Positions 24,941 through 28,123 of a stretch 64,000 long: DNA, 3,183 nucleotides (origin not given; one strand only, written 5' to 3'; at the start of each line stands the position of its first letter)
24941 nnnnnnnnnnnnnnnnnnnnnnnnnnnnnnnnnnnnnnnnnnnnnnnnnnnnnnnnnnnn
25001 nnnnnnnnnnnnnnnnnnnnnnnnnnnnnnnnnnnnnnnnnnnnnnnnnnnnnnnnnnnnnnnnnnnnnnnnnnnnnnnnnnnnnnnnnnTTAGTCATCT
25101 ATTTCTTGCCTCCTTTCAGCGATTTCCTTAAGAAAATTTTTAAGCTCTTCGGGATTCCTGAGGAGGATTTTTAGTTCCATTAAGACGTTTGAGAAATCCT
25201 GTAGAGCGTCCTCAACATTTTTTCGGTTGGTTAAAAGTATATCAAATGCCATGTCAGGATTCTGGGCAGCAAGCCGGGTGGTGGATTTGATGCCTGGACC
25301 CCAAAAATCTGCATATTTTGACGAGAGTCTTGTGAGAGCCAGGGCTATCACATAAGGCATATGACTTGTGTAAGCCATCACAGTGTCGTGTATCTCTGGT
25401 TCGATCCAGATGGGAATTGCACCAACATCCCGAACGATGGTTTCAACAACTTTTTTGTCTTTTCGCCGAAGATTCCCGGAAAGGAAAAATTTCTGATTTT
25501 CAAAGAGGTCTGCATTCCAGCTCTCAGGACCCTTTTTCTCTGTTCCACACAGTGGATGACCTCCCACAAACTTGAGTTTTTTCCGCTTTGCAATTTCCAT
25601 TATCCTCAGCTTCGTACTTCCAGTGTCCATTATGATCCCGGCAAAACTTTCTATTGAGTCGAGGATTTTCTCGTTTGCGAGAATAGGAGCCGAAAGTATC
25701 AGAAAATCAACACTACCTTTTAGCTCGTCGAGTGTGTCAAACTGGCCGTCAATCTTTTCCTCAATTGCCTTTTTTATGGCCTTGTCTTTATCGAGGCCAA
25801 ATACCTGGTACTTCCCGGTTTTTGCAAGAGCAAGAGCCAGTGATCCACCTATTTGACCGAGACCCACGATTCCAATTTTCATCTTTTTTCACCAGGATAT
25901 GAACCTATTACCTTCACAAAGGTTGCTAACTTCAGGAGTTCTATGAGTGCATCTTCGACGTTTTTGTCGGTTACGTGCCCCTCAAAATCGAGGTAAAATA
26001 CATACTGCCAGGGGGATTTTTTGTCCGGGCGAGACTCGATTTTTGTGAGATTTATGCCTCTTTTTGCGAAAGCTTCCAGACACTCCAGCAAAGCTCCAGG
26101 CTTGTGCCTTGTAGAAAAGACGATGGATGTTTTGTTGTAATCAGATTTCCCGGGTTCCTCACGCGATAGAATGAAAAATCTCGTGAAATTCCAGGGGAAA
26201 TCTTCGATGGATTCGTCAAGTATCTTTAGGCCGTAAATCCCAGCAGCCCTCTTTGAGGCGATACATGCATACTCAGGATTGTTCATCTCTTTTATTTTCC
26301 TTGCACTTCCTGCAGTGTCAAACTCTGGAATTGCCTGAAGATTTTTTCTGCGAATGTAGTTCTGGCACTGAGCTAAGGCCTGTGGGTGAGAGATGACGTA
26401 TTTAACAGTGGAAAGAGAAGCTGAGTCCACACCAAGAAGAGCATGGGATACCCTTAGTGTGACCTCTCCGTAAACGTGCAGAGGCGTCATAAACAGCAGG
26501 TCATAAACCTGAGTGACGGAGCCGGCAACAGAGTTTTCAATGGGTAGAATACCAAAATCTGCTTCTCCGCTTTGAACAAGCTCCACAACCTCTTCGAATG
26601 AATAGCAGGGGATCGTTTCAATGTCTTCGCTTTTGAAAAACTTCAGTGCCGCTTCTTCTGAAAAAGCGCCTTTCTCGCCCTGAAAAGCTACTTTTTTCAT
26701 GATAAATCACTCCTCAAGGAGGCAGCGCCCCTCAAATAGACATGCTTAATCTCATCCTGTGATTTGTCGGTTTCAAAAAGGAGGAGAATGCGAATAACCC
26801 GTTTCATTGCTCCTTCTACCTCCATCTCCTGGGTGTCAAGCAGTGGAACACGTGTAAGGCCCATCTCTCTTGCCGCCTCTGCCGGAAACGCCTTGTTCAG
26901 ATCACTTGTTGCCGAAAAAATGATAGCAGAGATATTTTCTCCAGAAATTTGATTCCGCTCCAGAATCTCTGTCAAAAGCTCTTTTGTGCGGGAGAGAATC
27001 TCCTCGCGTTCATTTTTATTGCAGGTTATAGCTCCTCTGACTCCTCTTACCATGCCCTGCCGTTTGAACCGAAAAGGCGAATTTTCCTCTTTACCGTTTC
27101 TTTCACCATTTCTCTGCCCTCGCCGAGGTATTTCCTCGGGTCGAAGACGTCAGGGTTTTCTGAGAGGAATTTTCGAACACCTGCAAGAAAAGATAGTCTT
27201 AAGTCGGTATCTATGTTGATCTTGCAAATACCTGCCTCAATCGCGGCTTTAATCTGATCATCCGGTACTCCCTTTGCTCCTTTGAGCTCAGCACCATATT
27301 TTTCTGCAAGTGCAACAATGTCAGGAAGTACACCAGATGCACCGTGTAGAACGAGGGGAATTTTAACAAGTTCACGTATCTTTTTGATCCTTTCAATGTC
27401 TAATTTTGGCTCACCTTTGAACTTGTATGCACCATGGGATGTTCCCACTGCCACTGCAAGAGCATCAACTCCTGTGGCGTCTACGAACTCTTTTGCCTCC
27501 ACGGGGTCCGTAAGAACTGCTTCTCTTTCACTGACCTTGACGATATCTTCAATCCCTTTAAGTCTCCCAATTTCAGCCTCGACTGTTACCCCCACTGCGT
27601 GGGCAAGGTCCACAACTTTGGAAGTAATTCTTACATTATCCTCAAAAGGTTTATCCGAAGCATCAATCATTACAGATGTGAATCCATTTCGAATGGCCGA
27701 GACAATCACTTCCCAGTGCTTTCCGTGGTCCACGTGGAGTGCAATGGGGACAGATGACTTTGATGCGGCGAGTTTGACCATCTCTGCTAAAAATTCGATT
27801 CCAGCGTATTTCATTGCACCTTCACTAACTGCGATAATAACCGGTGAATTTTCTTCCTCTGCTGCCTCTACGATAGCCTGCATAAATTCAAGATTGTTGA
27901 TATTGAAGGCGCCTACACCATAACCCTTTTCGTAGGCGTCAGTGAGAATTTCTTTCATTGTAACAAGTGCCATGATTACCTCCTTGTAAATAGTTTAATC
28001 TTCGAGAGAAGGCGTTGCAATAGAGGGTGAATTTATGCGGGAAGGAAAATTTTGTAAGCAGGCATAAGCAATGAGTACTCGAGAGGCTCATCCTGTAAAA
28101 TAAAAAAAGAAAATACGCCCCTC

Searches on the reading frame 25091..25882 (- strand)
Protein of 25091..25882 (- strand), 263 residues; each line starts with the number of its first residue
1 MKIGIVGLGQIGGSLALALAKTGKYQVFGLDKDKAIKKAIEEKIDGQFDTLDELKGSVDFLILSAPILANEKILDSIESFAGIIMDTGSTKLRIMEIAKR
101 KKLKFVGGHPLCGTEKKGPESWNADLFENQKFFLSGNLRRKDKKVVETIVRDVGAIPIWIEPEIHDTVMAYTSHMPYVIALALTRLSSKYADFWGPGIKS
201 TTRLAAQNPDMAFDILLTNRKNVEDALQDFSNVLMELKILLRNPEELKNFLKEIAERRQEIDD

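Call 30: search_protein_families(library=pfam, proteins=[window:25091-25882:-], max_evalue=0.000001)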
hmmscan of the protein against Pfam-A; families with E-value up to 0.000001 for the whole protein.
window:25091-25882:- (263 aa): 3 families
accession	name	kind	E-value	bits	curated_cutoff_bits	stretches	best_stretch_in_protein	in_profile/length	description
PF02153.23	PDH_N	-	2e-18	66.8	26.5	1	15-150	1-142/154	Prephenate dehydrogenase, nucleotide-binding domain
PF20463.3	PDH_C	-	1.3e-16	61.2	22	1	161-245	1-92/102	Prephenate dehydrogenase, dimerization domain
PF03807.23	F420_oxidored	-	9.1e-07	29.8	21.6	0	2-80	1-83/94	NADP oxidoreductase coenzyme F420-dependent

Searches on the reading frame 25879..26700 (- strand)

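Call 30: search_protein_families(library=pfam, proteins=[window:25879-26700:-], max_evalue=0.000001)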
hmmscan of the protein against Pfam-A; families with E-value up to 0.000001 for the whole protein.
window:25879-26700:- (273 aa): 2 families
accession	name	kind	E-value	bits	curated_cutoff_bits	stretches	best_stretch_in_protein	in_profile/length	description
PF00800.23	PDT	-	4.9e-64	215.9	25.2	1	4-182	1-180/181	Prephenate dehydratase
PF01842.31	ACT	-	6.7e-09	35.8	27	1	192-255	2-64/66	ACT domain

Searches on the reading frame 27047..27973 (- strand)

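Call 30: search_protein_families(library=pfam, proteins=[window:27047-27973:-], max_evalue=0.000001)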
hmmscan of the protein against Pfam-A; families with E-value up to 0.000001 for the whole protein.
window:27047-27973:- (308 aa): 1 family
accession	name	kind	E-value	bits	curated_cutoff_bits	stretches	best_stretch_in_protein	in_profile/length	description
PF01116.26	F_bP_aldolase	-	3.6e-111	371.6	25.5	1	4-306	1-277/277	Fructose-bisphosphate aldolase class-II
